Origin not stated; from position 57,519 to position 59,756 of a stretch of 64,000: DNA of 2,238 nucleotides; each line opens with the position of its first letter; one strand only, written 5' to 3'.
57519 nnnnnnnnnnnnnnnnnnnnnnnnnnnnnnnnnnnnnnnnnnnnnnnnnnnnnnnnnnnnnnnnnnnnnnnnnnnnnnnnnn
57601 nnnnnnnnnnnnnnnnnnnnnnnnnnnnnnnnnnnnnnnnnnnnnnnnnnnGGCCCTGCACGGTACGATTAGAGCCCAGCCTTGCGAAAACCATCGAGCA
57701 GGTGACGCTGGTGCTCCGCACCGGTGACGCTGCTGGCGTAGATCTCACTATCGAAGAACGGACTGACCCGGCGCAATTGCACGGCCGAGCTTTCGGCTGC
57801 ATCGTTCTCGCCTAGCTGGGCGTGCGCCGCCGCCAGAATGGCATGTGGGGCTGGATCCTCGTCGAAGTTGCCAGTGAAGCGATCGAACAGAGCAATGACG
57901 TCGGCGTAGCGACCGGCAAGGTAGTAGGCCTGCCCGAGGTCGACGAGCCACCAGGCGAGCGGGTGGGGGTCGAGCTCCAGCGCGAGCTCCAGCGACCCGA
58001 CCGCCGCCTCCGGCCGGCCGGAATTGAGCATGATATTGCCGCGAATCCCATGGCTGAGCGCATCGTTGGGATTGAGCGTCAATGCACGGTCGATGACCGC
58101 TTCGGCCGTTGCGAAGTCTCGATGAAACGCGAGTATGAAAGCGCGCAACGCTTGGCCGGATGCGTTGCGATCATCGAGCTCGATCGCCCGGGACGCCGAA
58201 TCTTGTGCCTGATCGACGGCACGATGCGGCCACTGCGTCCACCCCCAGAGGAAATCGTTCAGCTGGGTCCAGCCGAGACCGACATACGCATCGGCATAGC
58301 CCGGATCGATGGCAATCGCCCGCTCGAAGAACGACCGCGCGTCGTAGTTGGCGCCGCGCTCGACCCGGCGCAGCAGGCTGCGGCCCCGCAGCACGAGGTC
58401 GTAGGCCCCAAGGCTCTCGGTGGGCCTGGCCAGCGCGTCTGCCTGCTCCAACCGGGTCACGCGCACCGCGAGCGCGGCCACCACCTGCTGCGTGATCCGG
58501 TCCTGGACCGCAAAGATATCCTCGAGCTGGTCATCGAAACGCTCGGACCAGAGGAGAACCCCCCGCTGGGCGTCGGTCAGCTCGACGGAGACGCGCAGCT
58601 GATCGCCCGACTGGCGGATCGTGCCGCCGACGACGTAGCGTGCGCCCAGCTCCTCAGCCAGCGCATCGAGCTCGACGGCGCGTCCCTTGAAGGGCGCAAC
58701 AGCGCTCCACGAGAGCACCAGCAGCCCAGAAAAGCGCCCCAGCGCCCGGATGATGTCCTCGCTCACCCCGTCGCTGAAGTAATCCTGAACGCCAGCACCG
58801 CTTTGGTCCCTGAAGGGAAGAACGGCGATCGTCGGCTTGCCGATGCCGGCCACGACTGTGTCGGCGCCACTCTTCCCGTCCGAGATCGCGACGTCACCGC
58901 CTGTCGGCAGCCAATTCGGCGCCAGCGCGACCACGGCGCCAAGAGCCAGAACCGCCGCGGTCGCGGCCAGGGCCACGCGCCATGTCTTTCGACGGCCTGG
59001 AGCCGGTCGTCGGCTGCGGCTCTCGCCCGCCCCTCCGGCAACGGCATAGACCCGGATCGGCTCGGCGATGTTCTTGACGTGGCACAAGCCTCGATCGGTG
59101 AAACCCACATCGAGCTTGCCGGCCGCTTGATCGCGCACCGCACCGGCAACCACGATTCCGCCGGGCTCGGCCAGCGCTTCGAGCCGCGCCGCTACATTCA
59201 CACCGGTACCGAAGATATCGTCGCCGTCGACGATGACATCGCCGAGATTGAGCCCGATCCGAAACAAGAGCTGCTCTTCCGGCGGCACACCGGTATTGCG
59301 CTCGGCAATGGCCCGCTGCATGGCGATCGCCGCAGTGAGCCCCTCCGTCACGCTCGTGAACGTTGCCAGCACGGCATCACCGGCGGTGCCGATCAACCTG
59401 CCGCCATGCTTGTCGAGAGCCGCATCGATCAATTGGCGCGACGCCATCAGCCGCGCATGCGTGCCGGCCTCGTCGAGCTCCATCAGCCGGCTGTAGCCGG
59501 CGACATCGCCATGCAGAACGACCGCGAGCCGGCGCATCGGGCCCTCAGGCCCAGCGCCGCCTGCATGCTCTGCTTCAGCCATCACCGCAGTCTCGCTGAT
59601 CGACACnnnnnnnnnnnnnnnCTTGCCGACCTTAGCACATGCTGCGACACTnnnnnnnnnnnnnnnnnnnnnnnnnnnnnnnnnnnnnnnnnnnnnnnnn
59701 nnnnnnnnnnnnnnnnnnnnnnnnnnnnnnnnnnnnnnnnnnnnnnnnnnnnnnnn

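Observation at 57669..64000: Tandemly duplicated divergent pair 'membrane cyclase with periplasmic TPR module + secreted YHS-like protein', next to a PAS-cNMP-HTH regulator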

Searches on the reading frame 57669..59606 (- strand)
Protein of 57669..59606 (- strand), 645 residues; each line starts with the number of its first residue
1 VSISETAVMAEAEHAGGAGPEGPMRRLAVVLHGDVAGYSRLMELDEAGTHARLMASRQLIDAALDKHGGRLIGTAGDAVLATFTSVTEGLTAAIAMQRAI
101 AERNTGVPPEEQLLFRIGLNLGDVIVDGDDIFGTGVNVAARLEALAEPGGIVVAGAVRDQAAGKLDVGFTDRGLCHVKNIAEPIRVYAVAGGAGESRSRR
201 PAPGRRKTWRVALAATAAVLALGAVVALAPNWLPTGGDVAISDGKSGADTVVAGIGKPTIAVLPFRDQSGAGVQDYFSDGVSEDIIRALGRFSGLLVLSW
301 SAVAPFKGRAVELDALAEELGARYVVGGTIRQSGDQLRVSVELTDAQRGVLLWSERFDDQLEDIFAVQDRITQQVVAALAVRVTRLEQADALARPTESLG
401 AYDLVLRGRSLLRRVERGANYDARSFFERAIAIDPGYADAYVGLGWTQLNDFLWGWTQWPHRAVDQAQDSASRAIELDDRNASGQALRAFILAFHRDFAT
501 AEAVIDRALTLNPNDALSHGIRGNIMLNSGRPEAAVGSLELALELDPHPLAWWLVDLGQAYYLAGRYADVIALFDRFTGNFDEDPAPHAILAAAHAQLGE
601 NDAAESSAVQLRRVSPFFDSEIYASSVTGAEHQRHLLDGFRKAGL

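Call 3: search_protein_families(library=pfam, proteins=[window:57669-59606:-], max_evalue=0.01)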
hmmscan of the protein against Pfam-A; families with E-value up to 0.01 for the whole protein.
window:57669-59606:- (645 aa): 14 families
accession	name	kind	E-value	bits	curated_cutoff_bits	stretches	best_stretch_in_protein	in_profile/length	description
PF07719.23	TPR_2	-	4.1e-14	51.9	27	0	519-548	4-33/34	Tetratricopeptide repeat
PF13431.12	TPR_17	-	2.1e-12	46.7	24.4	1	426-450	1-25/34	Tetratricopeptide repeat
PF13428.12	TPR_14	-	3.8e-12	46.1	23.5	0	485-516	4-35/44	Tetratricopeptide repeat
PF14559.12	TPR_19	-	2e-11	44.5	25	1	529-593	4-67/68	Tetratricopeptide repeat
PF00515.34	TPR_1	-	8.9e-10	38.4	27.8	0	519-548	4-33/34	Tetratricopeptide repeat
PF00211.25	Guanylate_cyc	-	1.5e-09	38.1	21.9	1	30-188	11-180/183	Adenylate and Guanylate cyclase catalytic domain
PF13432.12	TPR_16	-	3.6e-08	34.1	32.7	2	495-547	10-62/65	Tetratricopeptide repeat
PF13181.12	TPR_8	-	1e-05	25.8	25.7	0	522-548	7-33/34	Tetratricopeptide repeat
PF13371.12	TPR_9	-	1.4e-05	25.4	35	1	495-548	8-61/73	Tetratricopeptide repeat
PF13414.12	TPR_11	-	1.9e-05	24.7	26.8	0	418-445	8-35/42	TPR repeat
PF13424.12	TPR_12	-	0.00032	21.3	30.1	1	522-575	9-69/77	Tetratricopeptide repeat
PF04052.18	TolB_N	-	0.0012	19.4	22.4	1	256-349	11-103/106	TolB amino-terminal domain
PF13176.12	TPR_7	-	0.0013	19.1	27.9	0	555-576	3-24/36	Tetratricopeptide repeat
PF12895.13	ANAPC3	-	0.0025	18.5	27.2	0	557-606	29-77/82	Anaphase-promoting complex, cyclosome, subunit 3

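Call 4: search_protein_families(library=ncbifam, proteins=[window:57669-59606:-], max_evalue=0.01)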
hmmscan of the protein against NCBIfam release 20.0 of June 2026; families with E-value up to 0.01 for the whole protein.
window:57669-59606:- (645 aa): 12 families
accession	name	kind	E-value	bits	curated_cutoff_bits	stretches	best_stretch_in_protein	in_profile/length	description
NF009037.0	PRK12370.1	equivalog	4.7e-17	61.6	589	1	257-611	121-467/553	HilA/EilA family virulence transcriptional regulator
NF058673.1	LipAdnlyCyLipJMY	equivalog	5.2e-17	61.7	800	1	17-188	285-448/449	bifunctional lipase/adenylate cyclase LipJ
TIGR02917.1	PEP_TPR_lipo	equivalog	4.1e-12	44.8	312.2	1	460-548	137-225/899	XrtA/PEP-CTERM system TPR-repeat protein PrsT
TIGR04510.1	mod_pep_cyc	subfamily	2.7e-10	39.4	400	1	317-444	311-438/814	putative peptide modification system cyclase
TIGR02521.1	type_IV_pilW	equivalog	1.3e-07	31.4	154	1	463-544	46-127/234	type IV pilus biogenesis/stability protein PilW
NF052415.1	T3SS_chap_SctY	equivalog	2.2e-05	24.9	70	1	522-607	12-99/106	type III secretion apparatus assembly chaperone SctY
TIGR00990.1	3a0801s09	subfamily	2.6e-05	23.1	757.25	1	465-585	348-467/615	mitochondrial import receptor subunit TOM70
TIGR02800.1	propeller_TolB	equivalog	8.9e-05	21.6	343.15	1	256-379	21-148/418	Tol-Pal system beta propeller repeat protein TolB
NF052400.1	M48_BAM_BepA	equivalog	0.00025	19.9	570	1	479-611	307-435/483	beta-barrel assembly-enhancing protease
NF040959.1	MamA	equivalog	0.00034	20.1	200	0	465-550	88-173/204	magnetosome protein MamA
TIGR03939.1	PGA_TPR_OMP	equivalog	0.008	14.4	366.65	0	482-548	395-461/800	poly-beta-1,6 N-acetyl-D-glucosamine export porin PgaA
NF008391.2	PRK11189.1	equivalog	0.0095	15.5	250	0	505-586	88-168/297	lipoprotein NlpI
